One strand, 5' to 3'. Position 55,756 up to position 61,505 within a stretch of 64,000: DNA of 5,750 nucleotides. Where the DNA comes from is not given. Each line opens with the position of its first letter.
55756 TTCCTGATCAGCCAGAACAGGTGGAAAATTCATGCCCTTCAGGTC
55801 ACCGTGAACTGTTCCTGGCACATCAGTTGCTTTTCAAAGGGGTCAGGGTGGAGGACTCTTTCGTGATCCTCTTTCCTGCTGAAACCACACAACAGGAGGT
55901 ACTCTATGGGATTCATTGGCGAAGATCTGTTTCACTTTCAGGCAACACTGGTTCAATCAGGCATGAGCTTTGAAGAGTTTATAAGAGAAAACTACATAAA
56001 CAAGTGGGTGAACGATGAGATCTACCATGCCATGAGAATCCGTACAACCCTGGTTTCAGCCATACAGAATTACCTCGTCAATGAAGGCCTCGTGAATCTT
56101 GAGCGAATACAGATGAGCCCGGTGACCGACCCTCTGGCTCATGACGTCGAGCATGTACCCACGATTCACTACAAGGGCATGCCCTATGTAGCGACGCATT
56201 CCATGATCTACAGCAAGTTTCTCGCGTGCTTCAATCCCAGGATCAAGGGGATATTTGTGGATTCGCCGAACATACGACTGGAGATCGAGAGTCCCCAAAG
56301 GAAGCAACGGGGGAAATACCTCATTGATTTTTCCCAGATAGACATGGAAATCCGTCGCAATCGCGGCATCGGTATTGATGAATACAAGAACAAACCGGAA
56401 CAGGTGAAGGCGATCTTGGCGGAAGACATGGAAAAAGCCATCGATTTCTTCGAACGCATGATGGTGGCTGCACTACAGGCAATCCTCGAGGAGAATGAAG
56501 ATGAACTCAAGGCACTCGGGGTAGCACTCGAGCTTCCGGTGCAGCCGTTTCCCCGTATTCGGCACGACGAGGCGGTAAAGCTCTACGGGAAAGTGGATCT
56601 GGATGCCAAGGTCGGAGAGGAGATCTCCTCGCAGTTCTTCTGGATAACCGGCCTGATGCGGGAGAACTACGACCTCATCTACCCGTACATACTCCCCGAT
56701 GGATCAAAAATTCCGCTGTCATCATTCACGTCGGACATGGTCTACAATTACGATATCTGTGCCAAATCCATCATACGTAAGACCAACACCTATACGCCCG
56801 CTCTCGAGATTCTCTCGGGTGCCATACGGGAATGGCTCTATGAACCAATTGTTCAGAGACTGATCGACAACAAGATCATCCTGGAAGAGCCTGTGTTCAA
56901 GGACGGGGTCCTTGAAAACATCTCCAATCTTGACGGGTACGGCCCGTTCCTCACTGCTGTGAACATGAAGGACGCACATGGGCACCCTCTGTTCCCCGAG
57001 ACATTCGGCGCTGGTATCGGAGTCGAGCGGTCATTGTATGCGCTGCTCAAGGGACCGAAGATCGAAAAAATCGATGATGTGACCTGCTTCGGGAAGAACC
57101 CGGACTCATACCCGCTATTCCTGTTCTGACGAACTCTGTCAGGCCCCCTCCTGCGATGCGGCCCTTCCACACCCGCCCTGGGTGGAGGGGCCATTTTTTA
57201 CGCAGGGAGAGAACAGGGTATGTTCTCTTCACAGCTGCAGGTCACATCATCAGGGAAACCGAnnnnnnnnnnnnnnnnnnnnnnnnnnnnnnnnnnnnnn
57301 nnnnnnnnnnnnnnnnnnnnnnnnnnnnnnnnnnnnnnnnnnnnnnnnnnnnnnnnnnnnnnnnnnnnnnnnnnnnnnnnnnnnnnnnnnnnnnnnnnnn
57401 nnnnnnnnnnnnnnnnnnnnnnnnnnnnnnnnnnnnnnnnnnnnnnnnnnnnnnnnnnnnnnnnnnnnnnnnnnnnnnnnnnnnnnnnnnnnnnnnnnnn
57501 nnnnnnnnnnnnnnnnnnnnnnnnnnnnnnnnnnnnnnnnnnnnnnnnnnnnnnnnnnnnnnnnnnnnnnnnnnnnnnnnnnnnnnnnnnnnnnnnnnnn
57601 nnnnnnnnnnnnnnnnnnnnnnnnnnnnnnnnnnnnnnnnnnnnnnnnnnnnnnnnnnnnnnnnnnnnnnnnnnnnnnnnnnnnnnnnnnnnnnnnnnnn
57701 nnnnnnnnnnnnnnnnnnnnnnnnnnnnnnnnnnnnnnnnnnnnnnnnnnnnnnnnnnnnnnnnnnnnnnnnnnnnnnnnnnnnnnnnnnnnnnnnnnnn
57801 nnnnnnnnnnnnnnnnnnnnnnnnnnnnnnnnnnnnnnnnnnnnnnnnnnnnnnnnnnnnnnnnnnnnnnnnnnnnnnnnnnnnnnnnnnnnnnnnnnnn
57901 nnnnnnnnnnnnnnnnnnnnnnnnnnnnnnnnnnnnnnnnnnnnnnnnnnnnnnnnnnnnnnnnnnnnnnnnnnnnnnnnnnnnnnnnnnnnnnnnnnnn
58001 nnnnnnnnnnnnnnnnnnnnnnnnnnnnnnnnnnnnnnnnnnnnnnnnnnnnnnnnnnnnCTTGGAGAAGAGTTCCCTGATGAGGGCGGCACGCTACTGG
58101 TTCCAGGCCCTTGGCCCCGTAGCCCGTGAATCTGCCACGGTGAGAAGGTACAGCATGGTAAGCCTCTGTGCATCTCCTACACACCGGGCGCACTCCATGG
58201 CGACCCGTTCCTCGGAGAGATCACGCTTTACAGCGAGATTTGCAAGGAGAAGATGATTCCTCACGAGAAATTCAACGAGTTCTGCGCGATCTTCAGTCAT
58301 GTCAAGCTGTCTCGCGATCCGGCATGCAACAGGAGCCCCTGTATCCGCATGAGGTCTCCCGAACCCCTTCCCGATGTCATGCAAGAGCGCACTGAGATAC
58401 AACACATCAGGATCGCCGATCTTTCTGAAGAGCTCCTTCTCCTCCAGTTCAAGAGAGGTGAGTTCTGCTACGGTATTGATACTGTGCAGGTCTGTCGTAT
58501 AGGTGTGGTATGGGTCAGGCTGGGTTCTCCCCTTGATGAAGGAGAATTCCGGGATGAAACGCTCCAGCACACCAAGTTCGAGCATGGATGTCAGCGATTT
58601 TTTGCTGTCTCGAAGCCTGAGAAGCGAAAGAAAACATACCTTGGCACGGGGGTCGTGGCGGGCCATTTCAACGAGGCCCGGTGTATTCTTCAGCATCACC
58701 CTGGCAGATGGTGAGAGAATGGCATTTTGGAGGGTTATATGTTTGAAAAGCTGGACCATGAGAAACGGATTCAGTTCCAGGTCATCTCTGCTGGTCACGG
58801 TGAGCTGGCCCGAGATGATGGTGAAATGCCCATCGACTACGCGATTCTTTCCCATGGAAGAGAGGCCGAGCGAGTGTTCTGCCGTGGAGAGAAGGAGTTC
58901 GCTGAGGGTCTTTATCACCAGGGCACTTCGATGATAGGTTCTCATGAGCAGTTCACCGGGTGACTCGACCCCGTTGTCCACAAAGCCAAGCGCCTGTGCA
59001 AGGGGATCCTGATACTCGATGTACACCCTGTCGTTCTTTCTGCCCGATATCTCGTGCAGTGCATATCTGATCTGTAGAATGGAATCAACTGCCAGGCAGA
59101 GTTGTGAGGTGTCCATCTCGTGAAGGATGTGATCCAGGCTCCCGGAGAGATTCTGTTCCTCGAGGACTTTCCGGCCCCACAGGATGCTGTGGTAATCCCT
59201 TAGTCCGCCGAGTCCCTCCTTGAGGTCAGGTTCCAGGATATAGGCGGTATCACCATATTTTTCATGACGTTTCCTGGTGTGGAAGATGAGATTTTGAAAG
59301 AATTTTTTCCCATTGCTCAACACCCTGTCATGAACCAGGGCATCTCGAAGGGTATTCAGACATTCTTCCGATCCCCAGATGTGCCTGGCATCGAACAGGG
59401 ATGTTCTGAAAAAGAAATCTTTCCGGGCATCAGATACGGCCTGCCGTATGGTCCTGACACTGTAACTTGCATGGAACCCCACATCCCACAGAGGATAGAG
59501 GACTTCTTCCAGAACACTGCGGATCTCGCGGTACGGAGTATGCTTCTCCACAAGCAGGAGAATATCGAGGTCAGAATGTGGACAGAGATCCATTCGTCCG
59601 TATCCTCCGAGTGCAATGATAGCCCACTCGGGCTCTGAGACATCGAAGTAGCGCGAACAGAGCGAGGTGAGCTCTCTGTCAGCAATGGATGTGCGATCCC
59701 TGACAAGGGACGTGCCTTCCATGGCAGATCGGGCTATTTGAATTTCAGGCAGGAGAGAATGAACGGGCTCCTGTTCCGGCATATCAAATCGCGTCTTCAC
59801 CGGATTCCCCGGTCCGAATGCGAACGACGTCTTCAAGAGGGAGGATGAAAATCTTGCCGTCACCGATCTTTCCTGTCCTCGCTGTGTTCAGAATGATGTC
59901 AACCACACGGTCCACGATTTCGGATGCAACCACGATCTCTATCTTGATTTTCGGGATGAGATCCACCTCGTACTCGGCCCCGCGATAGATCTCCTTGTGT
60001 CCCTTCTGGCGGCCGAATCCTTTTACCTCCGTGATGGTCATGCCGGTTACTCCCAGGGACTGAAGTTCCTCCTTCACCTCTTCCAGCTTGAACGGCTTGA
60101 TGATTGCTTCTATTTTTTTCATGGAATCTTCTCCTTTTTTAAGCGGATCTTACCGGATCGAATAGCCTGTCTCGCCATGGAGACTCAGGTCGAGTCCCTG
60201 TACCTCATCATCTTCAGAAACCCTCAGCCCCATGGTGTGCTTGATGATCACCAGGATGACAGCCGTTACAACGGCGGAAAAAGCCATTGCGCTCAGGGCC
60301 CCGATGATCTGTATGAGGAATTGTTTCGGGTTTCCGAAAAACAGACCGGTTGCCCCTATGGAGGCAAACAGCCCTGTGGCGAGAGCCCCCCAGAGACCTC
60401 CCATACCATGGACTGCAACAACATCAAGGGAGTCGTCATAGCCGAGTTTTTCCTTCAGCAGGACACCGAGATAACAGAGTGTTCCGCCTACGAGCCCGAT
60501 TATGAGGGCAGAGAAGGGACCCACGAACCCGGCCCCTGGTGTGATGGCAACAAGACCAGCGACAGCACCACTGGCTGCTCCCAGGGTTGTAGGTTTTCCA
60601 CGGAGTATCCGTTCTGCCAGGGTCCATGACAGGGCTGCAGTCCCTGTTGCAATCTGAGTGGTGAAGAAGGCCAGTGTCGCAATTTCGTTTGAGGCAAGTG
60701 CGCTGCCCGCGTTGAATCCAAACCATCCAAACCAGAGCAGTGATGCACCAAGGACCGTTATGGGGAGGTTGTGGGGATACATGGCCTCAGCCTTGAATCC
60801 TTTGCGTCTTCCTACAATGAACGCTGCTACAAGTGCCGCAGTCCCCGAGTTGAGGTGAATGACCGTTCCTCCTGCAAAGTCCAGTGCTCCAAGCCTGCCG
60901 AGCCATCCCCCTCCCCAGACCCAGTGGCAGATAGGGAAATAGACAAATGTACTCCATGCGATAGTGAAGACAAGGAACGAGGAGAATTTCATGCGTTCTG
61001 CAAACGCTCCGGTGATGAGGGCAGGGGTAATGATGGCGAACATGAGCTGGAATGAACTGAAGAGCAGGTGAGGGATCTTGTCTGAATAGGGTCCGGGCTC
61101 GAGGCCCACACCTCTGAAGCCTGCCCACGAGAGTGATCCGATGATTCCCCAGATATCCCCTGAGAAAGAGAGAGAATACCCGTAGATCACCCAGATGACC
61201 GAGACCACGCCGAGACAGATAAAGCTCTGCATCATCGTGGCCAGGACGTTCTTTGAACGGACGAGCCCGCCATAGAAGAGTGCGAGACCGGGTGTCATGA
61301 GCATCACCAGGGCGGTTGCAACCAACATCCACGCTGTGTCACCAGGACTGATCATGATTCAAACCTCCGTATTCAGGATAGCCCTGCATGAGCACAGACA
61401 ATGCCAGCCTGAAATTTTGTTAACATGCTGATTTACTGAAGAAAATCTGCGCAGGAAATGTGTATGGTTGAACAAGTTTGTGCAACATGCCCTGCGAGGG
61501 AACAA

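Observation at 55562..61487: Two sigma-54 promoters (AsnA-like gene; amtB-glnK-glnD) share an upstream TGAACAA-N2-TTGTTCA-type palindrome: a nitrogen regulon signature with an unusual enhancer motif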

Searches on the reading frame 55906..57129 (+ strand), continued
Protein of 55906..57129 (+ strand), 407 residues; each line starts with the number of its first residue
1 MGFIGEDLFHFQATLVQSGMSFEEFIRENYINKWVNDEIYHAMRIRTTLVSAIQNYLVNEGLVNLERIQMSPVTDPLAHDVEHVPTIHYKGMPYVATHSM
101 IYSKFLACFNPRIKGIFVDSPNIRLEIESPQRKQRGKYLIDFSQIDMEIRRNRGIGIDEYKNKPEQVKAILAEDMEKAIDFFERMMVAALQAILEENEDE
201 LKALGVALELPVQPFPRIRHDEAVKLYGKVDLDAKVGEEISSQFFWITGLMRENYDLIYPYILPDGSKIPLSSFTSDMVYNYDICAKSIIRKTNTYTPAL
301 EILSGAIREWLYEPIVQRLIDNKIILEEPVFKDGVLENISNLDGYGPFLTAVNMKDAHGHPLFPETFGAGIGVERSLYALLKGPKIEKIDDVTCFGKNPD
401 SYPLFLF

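Call 72: search_protein_families(library=pfam, proteins=[L016:15650-17170:+, L066:4005-5513:-])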
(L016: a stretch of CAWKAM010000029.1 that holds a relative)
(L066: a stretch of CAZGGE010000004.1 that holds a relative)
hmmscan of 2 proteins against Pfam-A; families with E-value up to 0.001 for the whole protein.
L016:15650-17170:+ (507 aa): 9 families
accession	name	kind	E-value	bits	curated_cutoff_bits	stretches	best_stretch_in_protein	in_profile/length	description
PF00158.32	Sigma54_activat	-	1.4e-74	249.8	20.2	1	191-357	1-167/168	Sigma-54 interaction domain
PF25601.1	AAA_lid_14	-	7.2e-26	90.3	27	1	363-446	1-84/87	AAA+ ATPase lid domain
PF14532.12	Sigma54_activ_2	-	7.1e-24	85.1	25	1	192-362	1-138/138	Sigma-54 interaction domain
PF01590.32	GAF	-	1.7e-20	74.4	22.4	1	25-165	1-133/133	GAF domain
PF13185.12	GAF_2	-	2e-16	60.9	28.6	1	25-166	3-136/136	GAF domain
PF07728.20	AAA_5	-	3.4e-08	34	22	1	215-334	2-124/139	AAA domain (dynein-related subfamily)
PF02954.25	HTH_8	-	7.3e-08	32.5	22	1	459-495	6-42/42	Bacterial regulatory protein, Fis family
PF00004.35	AAA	-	1.7e-07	32.2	21.2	1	215-339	1-118/131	ATPase family associated with various cellular activities (AAA)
PF13191.12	AAA_16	-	4.8e-05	24.4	32.6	1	193-306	4-119/167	AAA ATPase domain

L066:4005-5513:- (503 aa): 12 families
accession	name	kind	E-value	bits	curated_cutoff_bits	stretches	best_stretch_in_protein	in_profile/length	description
PF00158.32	Sigma54_activat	-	9.8e-72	240.5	20.2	1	189-355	1-167/168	Sigma-54 interaction domain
PF25601.1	AAA_lid_14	-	1.7e-28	98.7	27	1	361-441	1-81/87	AAA+ ATPase lid domain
PF14532.12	Sigma54_activ_2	-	1.8e-20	74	25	1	190-360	1-138/138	Sigma-54 interaction domain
PF01590.32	GAF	-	8.2e-12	46.2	22.4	1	19-154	4-131/133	GAF domain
PF13185.12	GAF_2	-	1.3e-10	42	28.6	1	18-153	5-132/136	GAF domain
PF02954.25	HTH_8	-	9.2e-08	32.1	22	1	455-491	5-41/42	Bacterial regulatory protein, Fis family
PF07728.20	AAA_5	-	7.3e-07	29.7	22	1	213-333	2-125/139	AAA domain (dynein-related subfamily)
PF01078.27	Mg_chelatase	-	3e-06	27.2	20.3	0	268-330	93-157/207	Magnesium chelatase, subunit ChlI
PF00004.35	AAA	-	3.3e-05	24.8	21.2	1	213-334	1-111/131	ATPase family associated with various cellular activities (AAA)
PF13492.12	GAF_3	-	5.4e-05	24.1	27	1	17-156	2-127/129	GAF domain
PF20030.5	bpMoxR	-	0.00016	21.3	27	1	272-350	90-164/205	MoxR domain in the MoxR-vWA-beta-propeller ternary systems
PF00493.29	MCM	-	0.00017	21.2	23.3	1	207-335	54-177/224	MCM P-loop domain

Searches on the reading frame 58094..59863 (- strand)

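Call 5: search_protein_families(library=pfam, proteins=[window:58094-59863:-])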
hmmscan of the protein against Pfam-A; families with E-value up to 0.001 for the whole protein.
window:58094-59863:- (589 aa): 2 families
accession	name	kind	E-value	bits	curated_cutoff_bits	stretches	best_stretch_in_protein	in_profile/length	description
PF08335.16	GlnD_UR_UTase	-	1.5e-24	87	21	1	188-324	2-140/141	GlnD PII-uridylyltransferase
PF01966.28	HD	-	5.3e-07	30.4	22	1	460-568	4-113/116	HD domain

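Call 43: search_protein_families(library=ncbifam, proteins=[window:58094-59863:-])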
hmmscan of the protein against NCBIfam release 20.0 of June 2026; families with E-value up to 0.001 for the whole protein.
window:58094-59863:- (589 aa): 9 families
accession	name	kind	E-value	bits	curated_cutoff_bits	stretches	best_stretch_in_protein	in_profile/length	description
TIGR01693.1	UTase_glnD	equivalog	6.7e-135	451.4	519.4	1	47-589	11-569/850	[protein-PII] uridylyltransferase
NF003467.0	PRK05092.1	equivalog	4.5e-114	382.1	959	1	61-589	92-643/940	[protein-PII] uridylyltransferase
NF002837.0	PRK03059.1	equivalog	2.8e-110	369.8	1010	1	45-588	30-581/857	[protein-PII] uridylyltransferase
NF001366.0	PRK00275.1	equivalog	1.6e-101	340.7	1299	1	51-588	50-600/895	[protein-PII] uridylyltransferase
NF002895.0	PRK03381.1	equivalog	1.2e-90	304.7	631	1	47-589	26-548/782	[protein-PII] uridylyltransferase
NF003448.0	PRK05007.1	equivalog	3.4e-90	303.1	1255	1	48-588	49-601/884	bifunctional uridylyltransferase/uridylyl-removing protein GlnD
NF002487.0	PRK01759.1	equivalog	3.7e-86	290.1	890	1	49-589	34-585/862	bifunctional uridylyltransferase/uridylyl-removing protein GlnD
NF003347.0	PRK04374.1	equivalog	1.4e-73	248.4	1567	1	77-588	70-589/869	[protein-PII] uridylyltransferase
NF001265.0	PRK00227.1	equivalog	7.5e-56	189.6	799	1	79-588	27-506/693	[protein-PII] uridylyltransferase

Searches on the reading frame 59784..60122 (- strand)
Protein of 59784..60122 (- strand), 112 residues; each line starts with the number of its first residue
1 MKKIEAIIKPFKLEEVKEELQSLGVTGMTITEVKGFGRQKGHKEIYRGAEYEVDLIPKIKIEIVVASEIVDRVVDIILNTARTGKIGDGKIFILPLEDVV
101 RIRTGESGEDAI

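Call 5: search_protein_families(library=pfam, proteins=[window:59784-60122:-])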
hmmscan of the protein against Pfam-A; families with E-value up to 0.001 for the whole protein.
window:59784-60122:- (112 aa): 1 family
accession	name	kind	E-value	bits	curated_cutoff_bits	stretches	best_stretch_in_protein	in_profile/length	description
PF00543.27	P-II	-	3e-35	121.1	25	1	1-106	1-102/102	Nitrogen regulatory protein P-II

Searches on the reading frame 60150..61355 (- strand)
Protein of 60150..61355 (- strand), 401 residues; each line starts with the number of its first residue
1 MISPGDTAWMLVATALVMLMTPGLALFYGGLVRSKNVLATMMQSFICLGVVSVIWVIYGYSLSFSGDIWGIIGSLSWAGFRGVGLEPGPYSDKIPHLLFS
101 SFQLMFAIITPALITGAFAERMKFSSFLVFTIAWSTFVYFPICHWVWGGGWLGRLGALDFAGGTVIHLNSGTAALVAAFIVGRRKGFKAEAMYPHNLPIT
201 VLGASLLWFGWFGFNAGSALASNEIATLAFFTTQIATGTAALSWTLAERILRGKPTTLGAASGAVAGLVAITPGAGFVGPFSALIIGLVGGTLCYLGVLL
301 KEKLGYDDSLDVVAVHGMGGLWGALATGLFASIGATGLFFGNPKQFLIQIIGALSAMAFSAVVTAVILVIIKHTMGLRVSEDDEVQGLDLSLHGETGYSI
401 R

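Call 5: search_protein_families(library=pfam, proteins=[window:60150-61355:-])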
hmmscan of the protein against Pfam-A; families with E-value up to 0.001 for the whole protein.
window:60150-61355:- (401 aa): 1 family
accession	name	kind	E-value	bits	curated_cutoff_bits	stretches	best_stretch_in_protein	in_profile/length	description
PF00909.26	Ammonium_transp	-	2e-131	438.8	23.2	1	8-398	1-399/399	Ammonium Transporter Family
